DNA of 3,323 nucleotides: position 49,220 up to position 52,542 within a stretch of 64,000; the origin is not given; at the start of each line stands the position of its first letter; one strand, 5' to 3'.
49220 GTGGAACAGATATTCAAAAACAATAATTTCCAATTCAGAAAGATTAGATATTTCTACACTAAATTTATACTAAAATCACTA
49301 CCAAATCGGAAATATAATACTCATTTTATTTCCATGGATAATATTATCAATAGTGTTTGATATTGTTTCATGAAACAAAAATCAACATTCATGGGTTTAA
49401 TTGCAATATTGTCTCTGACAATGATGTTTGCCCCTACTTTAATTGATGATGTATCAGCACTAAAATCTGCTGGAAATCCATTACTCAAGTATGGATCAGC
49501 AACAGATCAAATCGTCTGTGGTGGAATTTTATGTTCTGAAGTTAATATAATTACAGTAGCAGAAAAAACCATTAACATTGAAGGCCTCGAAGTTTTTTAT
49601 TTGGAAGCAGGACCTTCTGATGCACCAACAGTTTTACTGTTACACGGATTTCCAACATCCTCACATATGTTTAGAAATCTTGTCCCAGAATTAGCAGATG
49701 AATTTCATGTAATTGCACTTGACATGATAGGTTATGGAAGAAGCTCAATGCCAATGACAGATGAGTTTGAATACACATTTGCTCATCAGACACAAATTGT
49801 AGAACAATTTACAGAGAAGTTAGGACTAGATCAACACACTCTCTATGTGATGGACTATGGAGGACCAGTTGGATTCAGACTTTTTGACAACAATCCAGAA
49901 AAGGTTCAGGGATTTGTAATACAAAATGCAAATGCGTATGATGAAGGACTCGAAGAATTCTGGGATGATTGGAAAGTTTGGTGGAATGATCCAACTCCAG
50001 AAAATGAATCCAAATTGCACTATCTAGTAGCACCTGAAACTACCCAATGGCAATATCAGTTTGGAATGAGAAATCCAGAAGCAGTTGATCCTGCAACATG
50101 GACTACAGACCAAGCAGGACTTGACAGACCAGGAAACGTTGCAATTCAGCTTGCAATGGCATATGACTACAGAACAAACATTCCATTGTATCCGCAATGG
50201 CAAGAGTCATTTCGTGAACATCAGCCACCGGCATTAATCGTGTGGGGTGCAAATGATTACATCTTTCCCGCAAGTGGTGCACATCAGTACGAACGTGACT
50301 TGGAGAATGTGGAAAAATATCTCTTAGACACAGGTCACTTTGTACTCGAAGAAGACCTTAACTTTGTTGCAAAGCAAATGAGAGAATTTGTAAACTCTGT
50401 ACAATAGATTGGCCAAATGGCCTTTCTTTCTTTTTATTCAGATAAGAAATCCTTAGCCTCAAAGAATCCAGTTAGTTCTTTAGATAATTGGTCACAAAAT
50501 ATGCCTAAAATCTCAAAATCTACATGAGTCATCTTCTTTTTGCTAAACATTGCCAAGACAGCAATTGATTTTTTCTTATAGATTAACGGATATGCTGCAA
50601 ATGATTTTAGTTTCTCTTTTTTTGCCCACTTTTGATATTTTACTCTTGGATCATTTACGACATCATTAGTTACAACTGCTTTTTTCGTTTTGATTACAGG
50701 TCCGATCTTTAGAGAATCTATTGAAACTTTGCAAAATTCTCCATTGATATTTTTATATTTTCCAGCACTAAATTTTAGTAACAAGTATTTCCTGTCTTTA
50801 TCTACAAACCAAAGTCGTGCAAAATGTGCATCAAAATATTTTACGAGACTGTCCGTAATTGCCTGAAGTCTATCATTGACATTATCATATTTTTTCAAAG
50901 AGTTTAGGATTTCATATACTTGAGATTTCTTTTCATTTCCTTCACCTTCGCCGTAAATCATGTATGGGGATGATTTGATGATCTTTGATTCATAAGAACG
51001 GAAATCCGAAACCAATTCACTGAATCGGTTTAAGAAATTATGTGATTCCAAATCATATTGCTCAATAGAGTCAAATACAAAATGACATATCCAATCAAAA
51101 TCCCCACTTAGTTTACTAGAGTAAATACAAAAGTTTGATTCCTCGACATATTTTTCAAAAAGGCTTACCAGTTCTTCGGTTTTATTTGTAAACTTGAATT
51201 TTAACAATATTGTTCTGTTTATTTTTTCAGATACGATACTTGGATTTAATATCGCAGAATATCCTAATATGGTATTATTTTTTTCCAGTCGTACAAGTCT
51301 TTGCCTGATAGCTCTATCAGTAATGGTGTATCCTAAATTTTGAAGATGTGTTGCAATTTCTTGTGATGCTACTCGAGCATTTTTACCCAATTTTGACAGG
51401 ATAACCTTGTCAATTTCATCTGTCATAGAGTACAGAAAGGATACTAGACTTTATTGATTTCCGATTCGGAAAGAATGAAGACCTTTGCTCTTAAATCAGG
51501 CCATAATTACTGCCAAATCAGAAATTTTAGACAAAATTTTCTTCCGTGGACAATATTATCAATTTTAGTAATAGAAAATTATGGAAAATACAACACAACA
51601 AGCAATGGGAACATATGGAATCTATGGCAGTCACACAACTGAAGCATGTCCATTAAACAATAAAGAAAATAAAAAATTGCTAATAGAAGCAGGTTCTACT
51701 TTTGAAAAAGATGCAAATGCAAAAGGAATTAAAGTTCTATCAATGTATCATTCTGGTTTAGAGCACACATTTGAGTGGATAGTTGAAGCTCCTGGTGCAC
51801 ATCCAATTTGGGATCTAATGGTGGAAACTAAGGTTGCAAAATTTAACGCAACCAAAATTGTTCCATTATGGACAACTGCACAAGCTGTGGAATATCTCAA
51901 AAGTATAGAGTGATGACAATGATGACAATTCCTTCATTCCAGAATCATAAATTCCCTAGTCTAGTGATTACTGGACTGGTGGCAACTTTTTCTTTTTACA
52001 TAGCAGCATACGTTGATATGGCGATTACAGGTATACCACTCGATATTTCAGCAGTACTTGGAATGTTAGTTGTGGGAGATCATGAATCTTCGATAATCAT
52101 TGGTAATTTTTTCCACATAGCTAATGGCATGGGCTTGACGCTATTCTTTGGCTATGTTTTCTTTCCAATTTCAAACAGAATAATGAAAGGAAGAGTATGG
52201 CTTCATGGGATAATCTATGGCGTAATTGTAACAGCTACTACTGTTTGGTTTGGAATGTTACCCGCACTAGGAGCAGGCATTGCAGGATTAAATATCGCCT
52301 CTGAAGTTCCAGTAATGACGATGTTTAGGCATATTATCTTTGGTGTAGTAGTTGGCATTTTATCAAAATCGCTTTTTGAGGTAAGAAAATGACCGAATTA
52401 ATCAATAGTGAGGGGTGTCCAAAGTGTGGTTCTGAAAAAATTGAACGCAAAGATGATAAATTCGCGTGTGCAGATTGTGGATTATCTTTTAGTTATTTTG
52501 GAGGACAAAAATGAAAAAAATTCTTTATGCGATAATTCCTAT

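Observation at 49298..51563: Duplicated two-box promoter defines a candidate regulon around an Lrp-GAF regulator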

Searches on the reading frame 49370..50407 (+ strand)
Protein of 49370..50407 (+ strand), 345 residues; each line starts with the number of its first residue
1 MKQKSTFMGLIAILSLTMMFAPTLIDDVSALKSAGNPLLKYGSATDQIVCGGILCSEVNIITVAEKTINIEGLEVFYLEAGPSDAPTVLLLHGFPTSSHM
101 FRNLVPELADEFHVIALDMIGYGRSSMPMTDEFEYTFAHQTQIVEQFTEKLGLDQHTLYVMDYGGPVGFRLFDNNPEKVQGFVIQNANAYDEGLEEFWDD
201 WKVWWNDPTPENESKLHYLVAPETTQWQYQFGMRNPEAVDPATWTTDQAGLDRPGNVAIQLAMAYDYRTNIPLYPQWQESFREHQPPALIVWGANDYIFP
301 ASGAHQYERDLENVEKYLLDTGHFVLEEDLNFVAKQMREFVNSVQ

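Call 6: search_protein_families(library=pfam, proteins=[window:49370-50407:+], max_evalue=0.01)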
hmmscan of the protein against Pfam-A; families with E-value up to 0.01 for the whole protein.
window:49370-50407:+ (345 aa): 3 families
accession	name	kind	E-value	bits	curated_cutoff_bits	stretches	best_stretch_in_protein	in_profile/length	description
PF00561.26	Abhydrolase_1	-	1e-34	120.8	25.8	1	86-329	1-244/245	alpha/beta hydrolase fold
PF12697.13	Abhydrolase_6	-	2e-14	55.2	26.3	1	88-329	1-210/217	Alpha/beta hydrolase family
PF12146.15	Hydrolase_4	-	1.1e-08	35.1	27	1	87-188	6-110/239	Serine aminopeptidase, S33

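Call 35: search_protein_families(library=ncbifam, proteins=[window:49370-50407:+], max_evalue=0.01)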
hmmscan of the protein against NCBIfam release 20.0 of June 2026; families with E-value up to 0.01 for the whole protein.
window:49370-50407:+ (345 aa): 25 families
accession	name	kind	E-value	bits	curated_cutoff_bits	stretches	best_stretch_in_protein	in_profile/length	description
NF002938.0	PRK03592.1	equivalog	3.3e-32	112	241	1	62-197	9-139/298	haloalkane dehalogenase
NF002043.0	PRK00870.1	subfamily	3.4e-29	102.2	265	1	71-205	32-165/302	haloalkane dehalogenase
NF002873.0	PRK03204.1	equivalog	2.2e-20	73.2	466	1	83-189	32-136/286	haloalkane dehalogenase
NF050089.1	i_nPHAscl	equivalog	5.2e-19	68.4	300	2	75-186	9-116/288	intracellular short-chain-length polyhydroxyalkanoate depolymerase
NF045632.1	hydroxlase_HsaD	equivalog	9e-18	64.2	400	1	63-333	12-280/290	4,5:9,10-diseco-3-hydroxy-5,9,17-trioxoandrosta-1(10),2-diene-4-oate hydrolase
NF011457.0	PRK14875.1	equivalog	1.4e-17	63.7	307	2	62-180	109-224/372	acetoin dehydrogenase dihydrolipoyllysine-residue acetyltransferase subunit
NF004514.1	PRK05855.1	equivalog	1.2e-16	60.5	455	1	69-142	6-78/578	SDR family oxidoreductase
TIGR03695.1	menH_SHCHC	equivalog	3.8e-15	56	208.55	1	85-188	2-105/252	2-succinyl-6-hydroxy-2,4-cyclohexadiene-1-carboxylate synthase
NF051488.1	bifunc_PcaDC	exception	1.4e-14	54.1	390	1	80-342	7-251/375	bifunctional 3-oxoadipate enol-lactonase/4-carboxymuconolactone decarboxylase PcaDC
TIGR03056.1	bchO_mg_che_rel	equivalog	5.2e-14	51.9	172.55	1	66-133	9-76/278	alpha/beta fold hydrolase BchO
TIGR02427.1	protocat_pcaD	equivalog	4.4e-13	49.2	255.85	1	76-199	3-123/251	3-oxoadipate enol-lactonase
TIGR01250.1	pro_imino_pep_2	subfamily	1.5e-11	44.4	167.65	1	64-187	3-129/288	proline iminopeptidase-family hydrolase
NF058580.1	lipase_V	equivalog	2.6e-11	43.6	300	1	69-169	7-105/230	EstV family lipase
NF045945.1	ProImpepLactob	equivalog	2.2e-10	40.5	400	1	63-189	3-133/293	proline iminopeptidase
TIGR03611.1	RutD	equivalog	3.2e-10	39.8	238.5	1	83-187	11-113/258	pyrimidine utilization protein D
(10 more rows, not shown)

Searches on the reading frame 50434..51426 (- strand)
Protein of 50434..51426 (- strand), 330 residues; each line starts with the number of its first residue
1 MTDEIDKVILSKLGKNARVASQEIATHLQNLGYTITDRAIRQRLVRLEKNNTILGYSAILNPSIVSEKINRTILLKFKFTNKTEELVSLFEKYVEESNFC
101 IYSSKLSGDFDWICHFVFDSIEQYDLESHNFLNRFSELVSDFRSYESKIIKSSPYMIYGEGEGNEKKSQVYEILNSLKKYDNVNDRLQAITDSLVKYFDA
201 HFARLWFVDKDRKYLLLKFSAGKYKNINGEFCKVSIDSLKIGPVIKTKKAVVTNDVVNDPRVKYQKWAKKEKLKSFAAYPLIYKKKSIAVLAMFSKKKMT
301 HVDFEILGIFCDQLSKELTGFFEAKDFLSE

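Call 6: search_protein_families(library=pfam, proteins=[window:50434-51426:-], max_evalue=0.01)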
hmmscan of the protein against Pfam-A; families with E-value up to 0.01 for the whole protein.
window:50434-51426:- (330 aa): 4 families
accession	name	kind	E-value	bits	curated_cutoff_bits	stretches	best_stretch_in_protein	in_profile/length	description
PF13185.12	GAF_2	-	4.9e-14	53.1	28.6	1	183-315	4-132/136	GAF domain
PF01590.32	GAF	-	1.8e-09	38.7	22.4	1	184-318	3-133/133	GAF domain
PF08461.16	HTH_12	-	5.7e-07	29.8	21.4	1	9-51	3-46/66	Ribonuclease R winged-helix domain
PF13492.12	GAF_3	-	0.00012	23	27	1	184-317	3-126/129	GAF domain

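Call 19: search_solved_structures(query=window:50434-51426:-, max_evalue=1, show_alignments=1)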
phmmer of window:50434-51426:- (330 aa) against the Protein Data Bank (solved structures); distinct sequences matched with E-value up to 1: 23.
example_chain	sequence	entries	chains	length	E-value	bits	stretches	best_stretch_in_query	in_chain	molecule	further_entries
2gqq_A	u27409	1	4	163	4.7e-05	26.1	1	3-124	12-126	Leucine-responsive regulatory protein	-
1i1g_A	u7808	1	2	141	7.1e-05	25.5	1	1-99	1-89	TRANSCRIPTIONAL REGULATOR LRPA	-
2qz8_A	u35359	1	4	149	8.7e-05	25.2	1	3-100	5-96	Probable transcriptional regulatory protein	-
2w25_A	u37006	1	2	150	0.00029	23.5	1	3-100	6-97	PROBABLE TRANSCRIPTIONAL REGULATORY PROTEIN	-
2vbw_A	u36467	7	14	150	0.00032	23.3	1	3-100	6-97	TRANSCRIPTIONAL REGULATORY PROTEIN | PROBABLE TRANSCRIPTIONAL REGULATORY PROTEIN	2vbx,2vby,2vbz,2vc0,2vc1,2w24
2w29_A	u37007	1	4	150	0.00035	23.2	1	3-96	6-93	PROBABLE TRANSCRIPTIONAL REGULATORY PROTEIN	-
2ivm_A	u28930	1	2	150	0.00083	22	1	3-100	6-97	TRANSCRIPTIONAL REGULATORY PROTEIN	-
2cyy_A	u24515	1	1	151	0.0031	20.1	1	3-122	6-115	Putative HTH-type transcriptional regulator PH1519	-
3i4p_A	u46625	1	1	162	0.0032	20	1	3-130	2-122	Transcriptional regulator, AsnC family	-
1ri7_A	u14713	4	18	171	0.0045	19.6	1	3-122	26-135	Putative transcriptional regulator | Putative HTH-type transcriptional regulator PH1519 | Uncharacterized HTH-type transcriptional regulator PH1519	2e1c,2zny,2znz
2efo_A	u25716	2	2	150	0.0062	19.1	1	3-156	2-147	150aa long hypothetical transcriptional regulator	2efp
2efn_A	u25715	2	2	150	0.0085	18.7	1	3-155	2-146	150aa long hypothetical transcriptional regulator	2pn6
2efq_A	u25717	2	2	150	0.0086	18.6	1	3-155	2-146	150aa long hypothetical transcriptional regulator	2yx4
2e7w_A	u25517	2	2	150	0.0088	18.6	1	3-155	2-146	150aa long hypothetical transcriptional regulator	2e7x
2pmh_A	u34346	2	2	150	0.0095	18.5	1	3-155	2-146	150aa long hypothetical transcriptional regulator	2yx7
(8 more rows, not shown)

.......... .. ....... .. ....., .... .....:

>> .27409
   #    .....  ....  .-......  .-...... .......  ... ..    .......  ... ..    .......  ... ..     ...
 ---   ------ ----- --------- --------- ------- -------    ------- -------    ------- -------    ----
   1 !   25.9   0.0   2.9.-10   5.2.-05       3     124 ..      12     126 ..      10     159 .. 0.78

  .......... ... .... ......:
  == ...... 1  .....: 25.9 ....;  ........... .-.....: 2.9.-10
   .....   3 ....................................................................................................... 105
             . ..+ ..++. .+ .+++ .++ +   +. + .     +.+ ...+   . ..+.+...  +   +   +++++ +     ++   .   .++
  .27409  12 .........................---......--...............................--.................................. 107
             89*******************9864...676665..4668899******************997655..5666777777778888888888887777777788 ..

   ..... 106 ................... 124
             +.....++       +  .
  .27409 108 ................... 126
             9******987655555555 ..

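Call 20: find_related_loci(query=window:50434-51426:-, collection=genome_contigs, flank=4000)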
Query window:50434-51426:- (330 aa) in genome_contigs; peptide patterns used: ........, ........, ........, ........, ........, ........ (x = any residue, [..] = any of these).
110 stretches matched a pattern; 59 encode a relative of the query (tblastn E <= 1e-3); 59 distinct loci.
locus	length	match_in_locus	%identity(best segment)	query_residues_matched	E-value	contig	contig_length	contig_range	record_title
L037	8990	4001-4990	93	1-330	0e+0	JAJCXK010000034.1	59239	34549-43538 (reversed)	MAG: Nitrosopumilus sp. isolate OFTM383 OFTM383_33, whole genome shotgun sequence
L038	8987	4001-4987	91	1-329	0e+0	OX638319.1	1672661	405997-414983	MAG: uncultured Candidatus Nitrosopumilus sp. isolate a9bb1b8d-3405-4f78-8bb0-675615731146 genome assembly, chromosome:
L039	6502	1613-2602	79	1-330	0e+0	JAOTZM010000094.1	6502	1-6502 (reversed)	MAG: Nitrosopumilus sp. isolate 21_July_SF_Bin12 21_July_SF_Bin12_scaffold_1238_c1, whole genome shotgun sequence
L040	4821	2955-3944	70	1-330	3e-162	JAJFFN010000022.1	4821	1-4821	MAG: Robiginitomaculum sp. isolate OFTM87 OFTM87_21, whole genome shotgun sequence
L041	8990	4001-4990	70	1-330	1e-158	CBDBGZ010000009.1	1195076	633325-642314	MAG: Nitrosopumilus sp. isolate c36cf708-97f0-491c-9d70-4f9c4cd1efaf genome assembly, contig: contig_9, whole genome sho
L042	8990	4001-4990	91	1-330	0e+0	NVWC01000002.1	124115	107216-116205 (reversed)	MAG: Thaumarchaeota archaeon isolate NORP47 Contig_source1383C_416, whole genome shotgun sequence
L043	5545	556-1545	70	1-330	1e-158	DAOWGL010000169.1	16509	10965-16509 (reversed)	MAG TPA_asm: Nitrosopumilus sp. isolate CSMAG_1990 CSMAG_1990_k141_3984456_length_16509_cov_12.0000, whole genome shotgu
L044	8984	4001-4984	69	1-328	2e-157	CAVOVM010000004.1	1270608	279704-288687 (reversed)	MAG: uncultured Nitrososphaerota archaeon isolate MFD00031.bin.1.112 genome assembly, contig: contig_9444, whole genome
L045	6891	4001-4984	69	1-328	3e-157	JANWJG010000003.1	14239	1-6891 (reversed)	MAG: Nitrosotalea sp. isolate CRAIB_MAG61 c_000000002876, whole genome shotgun sequence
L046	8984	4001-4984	69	1-328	5e-157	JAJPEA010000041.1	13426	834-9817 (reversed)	MAG: Nitrosotalea sp. isolate t3.48 NODE_5444_length_13426_cov_12.419864, whole genome shotgun sequence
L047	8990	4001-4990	69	1-330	1e-156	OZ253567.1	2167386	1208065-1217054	MAG: Nitrosopumilus sp. isolate 179468c0-c418-48a1-a672-9cf197d9f21d genome assembly, chromosome: 1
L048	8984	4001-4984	69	1-328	2e-156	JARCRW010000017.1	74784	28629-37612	MAG: Nitrosotalea sp. isolate Martin2 k141_21260, whole genome shotgun sequence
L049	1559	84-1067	68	1-328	4e-169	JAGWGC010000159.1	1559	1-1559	MAG: Thaumarchaeota archaeon isolate REEA26 REEA26_159_length_1559_cov_76.852901, whole genome shotgun sequence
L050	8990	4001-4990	68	1-330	1e-154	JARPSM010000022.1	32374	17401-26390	MAG: Nitrososphaerota archaeon isolate OTU3 k141_297041, whole genome shotgun sequence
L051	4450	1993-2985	68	1-329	3e-158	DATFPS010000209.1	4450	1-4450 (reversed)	MAG TPA_asm: Nitrososphaeraceae archaeon isolate SMAG_U9309 k141_2687567, whole genome shotgun sequence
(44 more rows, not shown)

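Call 35: search_protein_families(library=ncbifam, proteins=[window:50434-51426:-], max_evalue=0.01)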
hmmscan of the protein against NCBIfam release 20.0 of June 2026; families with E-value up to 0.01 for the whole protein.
window:50434-51426:- (330 aa): 7 families
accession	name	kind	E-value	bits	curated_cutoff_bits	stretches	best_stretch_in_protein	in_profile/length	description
NF008370.0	PRK11169.1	equivalog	1e-09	38.3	233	1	3-125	13-128/164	leucine-responsive transcriptional regulator Lrp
NF008283.0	PRK11061.1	equivalog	4.7e-09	35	583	1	169-302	4-136/748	phosphoenolpyruvate--protein phosphotransferase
NF040820.1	trans_reg_LrpA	equivalog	4.4e-06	26.7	250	1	1-66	1-61/141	HTH-type transcriptional regulator LrpA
TIGR01817.1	nifA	equivalog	0.00027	19.8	528.85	1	167-298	4-133/534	nif-specific transcriptional activator NifA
NF053758.1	ChrTpTrnRegChrS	equivalog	0.001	18.9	250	1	3-68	13-73/158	chromate efflux transcriptional regulator ChrS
NF040947.1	trans_reg_LysM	equivalog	0.0025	17.6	180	1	3-87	2-78/136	HTH-type transcriptional regulator LysM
NF038230.1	Regu_Geo_Pelo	equivalog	0.0079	14.1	1200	0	170-301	4-138/935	GPMC system transcriptional regulator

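Call 54: find_homologous_proteins(query=window:50434-51426:-, max_evalue=0.00001)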
Query window:50434-51426:- (330 aa): 928 proteins with E <= 0.00001 among 2993 candidates; the best 120 are listed.
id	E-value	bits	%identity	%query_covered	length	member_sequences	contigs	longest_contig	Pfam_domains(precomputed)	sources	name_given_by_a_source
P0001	3.0e-200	682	94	100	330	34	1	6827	PF13185.13,PF08461.17,PF01590.33,PF13492.13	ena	-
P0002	5.8e-200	681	93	100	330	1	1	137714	PF13185.13,PF08461.17,PF01590.33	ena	-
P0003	6.9e-200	681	95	100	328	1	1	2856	PF13185.13,PF08461.17,PF01590.33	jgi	-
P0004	1.5e-199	680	93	100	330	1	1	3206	PF13185.13,PF08461.17,PF01590.33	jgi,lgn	-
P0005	3.2e-199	679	94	100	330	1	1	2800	PF13185.13,PF08461.17,PF01590.33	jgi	jgi:DNA-binding Lrp family transcriptional regulator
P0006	5.7e-199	678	93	100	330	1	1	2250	PF13185.13,PF08461.17,PF01590.33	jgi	-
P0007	6.2e-199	678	93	100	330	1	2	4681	PF13185.13,PF08461.17,PF01590.33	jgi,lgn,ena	-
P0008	1.7e-198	676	92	100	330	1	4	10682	PF13185.13,PF08461.17,PF01590.33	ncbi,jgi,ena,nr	ncbi:MAG: GAF domain-containing protein [Nitrosopumilus sp.]|nr:GAF domain-containing protein [Nitro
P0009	5.0e-198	675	93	100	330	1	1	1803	PF13185.13,PF08461.17,PF01590.33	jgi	jgi:DNA-binding Lrp family transcriptional regulator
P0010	2.0e-197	673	92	100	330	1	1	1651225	PF13185.13,PF08461.17,PF01590.33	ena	-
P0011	1.3e-196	670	92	100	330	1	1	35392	PF13185.13,PF08461.17,PF01590.33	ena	-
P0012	7.7e-196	668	92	100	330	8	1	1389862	PF13185.13,PF08461.17,PF01590.33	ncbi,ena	-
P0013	8.6e-196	667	91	100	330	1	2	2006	PF13185.13,PF08461.17,PF01590.33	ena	-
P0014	9.1e-196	667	92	100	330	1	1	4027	PF13185.13,PF08461.17,PF01590.33,PF13492.13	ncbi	-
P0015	2.2e-195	666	91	100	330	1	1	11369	PF13185.13,PF08461.17,PF01590.33,PF13492.13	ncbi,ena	-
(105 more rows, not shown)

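Call 60: search_solved_structures(query=A3, max_evalue=0.001)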
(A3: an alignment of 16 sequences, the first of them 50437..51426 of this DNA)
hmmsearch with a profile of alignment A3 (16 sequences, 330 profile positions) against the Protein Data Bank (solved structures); distinct sequences matched with E-value up to 0.001: 15.
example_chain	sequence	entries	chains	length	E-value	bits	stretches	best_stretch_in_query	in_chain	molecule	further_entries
1i1g_A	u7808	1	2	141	8.4e-08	34.9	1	1-65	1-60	TRANSCRIPTIONAL REGULATOR LRPA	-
2gqq_A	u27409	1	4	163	1.4e-06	30.8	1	2-115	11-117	Leucine-responsive regulatory protein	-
3i4p_A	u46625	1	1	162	2.5e-05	26.8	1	3-136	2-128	Transcriptional regulator, AsnC family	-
7fby_A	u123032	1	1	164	2.8e-05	26.6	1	2-73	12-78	Transcriptional regulatory protein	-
1ykd_A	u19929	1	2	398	3.8e-05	26.2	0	165-294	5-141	adenylate cyclase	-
9w4v_A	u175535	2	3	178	3.8e-05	26.2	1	2-71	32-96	Uncharacterized HTH-type transcriptional regulator PH0140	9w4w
2efo_A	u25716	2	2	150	4.5e-05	25.9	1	2-86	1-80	150aa long hypothetical transcriptional regulator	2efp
2e7w_A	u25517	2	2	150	5.9e-05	25.5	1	2-86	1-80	150aa long hypothetical transcriptional regulator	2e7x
2efq_A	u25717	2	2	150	6e-05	25.5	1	2-85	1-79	150aa long hypothetical transcriptional regulator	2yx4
2pmh_A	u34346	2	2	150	6.1e-05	25.5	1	2-85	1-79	150aa long hypothetical transcriptional regulator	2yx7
2efn_A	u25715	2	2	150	6.2e-05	25.5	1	2-86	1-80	150aa long hypothetical transcriptional regulator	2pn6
3ci6_A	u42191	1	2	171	7.7e-05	25.2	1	172-315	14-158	Phosphoenolpyruvate-protein phosphotransferase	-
2cyy_A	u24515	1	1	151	0.00012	24.6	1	2-116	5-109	Putative HTH-type transcriptional regulator PH1519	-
1ri7_A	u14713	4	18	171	0.00017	24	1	2-116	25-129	Putative transcriptional regulator | Putative HTH-type transcriptional regulator PH1519 | Uncharacterized HTH-type transcriptional regulator PH1519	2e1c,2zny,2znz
2qz8_A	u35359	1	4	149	0.00072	22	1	2-67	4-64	Probable transcriptional regulatory protein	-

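Call 70: predict_structure(alignment_id=A3)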
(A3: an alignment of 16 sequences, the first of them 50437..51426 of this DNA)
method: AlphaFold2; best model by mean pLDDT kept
length: 330 residues; sequences in the alignment: 16
mean_pLDDT: 74.8   pTM: 0.52
mean pLDDT of the five models: 74.8, 71.7, 70.7, 70.3, 66.5
residues with pLDDT >= 90: 47; 70-90: 196; 50-70: 54; < 50: 33
segments of 3 or more residues with pLDDT < 50: 58-71, 144-162
pLDDT, mean of each block of 10 residues (from residue 1): 81 62 86 88 79 51 33 67 78 77 71 69 66 76 47 32 65 82 85 91 90 87 78 82 83 81 86 90 87 90 78 77 72
secondary structure, 60 per line:
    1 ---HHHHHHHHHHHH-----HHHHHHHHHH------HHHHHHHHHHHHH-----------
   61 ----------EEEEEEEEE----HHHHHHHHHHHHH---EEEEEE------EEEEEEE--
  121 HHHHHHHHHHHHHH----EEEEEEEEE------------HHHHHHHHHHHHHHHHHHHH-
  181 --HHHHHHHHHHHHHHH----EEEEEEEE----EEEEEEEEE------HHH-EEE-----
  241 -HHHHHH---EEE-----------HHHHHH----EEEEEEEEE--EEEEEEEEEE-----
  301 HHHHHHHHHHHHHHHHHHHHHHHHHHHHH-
elements in order: H4-15 H21-30 H37-49 E71-79 H84-96 E100-105 E112-118 H121-134 E139-147 H160-179 H183-197 E202-209 E214-222 E233-235 H242-247 E251-253 H265-270 E275-283 E286-295 H301-329

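Call 73: fold_search(model_id=the predicted structure, library=pdb)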
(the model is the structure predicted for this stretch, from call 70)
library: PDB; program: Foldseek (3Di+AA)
matches with E <= 10: 1886; with E <= 0.001: 429
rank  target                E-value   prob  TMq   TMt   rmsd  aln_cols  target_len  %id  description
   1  3ci6_A                1.8e-09  1.00  0.40  0.78   3.7       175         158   16  Crystal structure of the GAF domain from Acinetobacter phosphoenolpyruvate-protein phosphotransferase (released 2008-05-13)
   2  3ci6_B                3.6e-09  1.00  0.39  0.73   3.5       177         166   16  Crystal structure of the GAF domain from Acinetobacter phosphoenolpyruvate-protein phosphotransferase (released 2008-05-13)
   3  3trc                  5.5e-09  1.00  0.43  0.78   3.4       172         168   15  Structure of the GAF domain from a phosphoenolpyruvate-protein phosphotransferase (ptsP) from Coxiella burnetii (released 2011-09-28)
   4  3oov_A                6.2e-09  1.00  0.36  0.67   3.8       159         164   18  Crystal structure of a methyl-accepting chemotaxis protein, residues 122 to 287 (released 2010-09-08)
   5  3p01_A                6.2e-09  1.00  0.40  0.70  10.7       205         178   12  Crystal structure of two-component response regulator from Nostoc sp. PCC 7120 (released 2010-10-06)
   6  4mcw_A                6.6e-09  1.00  0.40  0.37   4.0       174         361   19  Crystal structure of a HD-GYP domain (a cyclic-di-GMP phosphodiesterase) containing a tri-nuclear metal centre (released 2014-02-19)
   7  3mmh_A                1.5e-08  1.00  0.40  0.74   4.4       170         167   19  X-ray structure of free methionine-R-sulfoxide reductase from neisseria meningitidis in complex with its substrate (released 2010-05-19)
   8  6oap_A                2.1e-08  1.00  0.41  0.44   4.4       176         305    9  Crystal structure of a dual sensor histidine kinase in the green-light absorbing Pg state (released 2019-09-18)
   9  5w10_C                2.1e-08  1.00  0.36  0.64   6.1       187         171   20  Lcd1 GAF domain in complex with cAMP ligand (released 2017-06-28)
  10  2zmf_A                3.0e-08  1.00  0.38  0.66   4.5       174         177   17  Crystal structure of the C-terminal GAF domain of human phosphodiesterase 10A (released 2008-04-29)
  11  4g3v_A                3.2e-08  1.00  0.40  0.76   3.5       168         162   16  Crystal structure of A. Aeolicus nlh2 gaf domain in an inactive state (released 2013-05-29)
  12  4mcw_B                3.8e-08  1.00  0.40  0.37   3.8       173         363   18  Crystal structure of a HD-GYP domain (a cyclic-di-GMP phosphodiesterase) containing a tri-nuclear metal centre (released 2014-02-19)
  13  6oei                  3.8e-08  1.00  0.42  0.55  16.8       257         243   12  Yeast Spc42 N-terminal coiled-coil fused to PDB: 3K2N (released 2019-04-24)
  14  2gqq_C                3.8e-08  1.00  0.23  0.44  11.8       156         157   23  Crystal Structure of E. coli Leucine-responsive regulatory protein (Lrp) (released 2007-03-06)
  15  5w10_B                4.1e-08  1.00  0.38  0.67   4.6       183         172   18  Lcd1 GAF domain in complex with cAMP ligand (released 2017-06-28)
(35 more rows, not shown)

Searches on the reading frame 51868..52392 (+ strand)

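Call 6: search_protein_families(library=pfam, proteins=[window:51868-52392:+], max_evalue=0.01)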
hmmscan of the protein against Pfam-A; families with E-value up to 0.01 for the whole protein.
window:51868-52392:+ (174 aa): 1 family
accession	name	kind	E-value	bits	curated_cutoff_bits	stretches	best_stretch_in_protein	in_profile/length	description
PF20587.3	DUF6789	-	2e-08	34.9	27.1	1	33-167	8-134/144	Family of unknown function (DUF6789)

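Call 35: search_protein_families(library=ncbifam, proteins=[window:51868-52392:+], max_evalue=0.01)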
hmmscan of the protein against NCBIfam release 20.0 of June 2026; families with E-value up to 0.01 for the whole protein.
window:51868-52392:+ (174 aa): 0 families
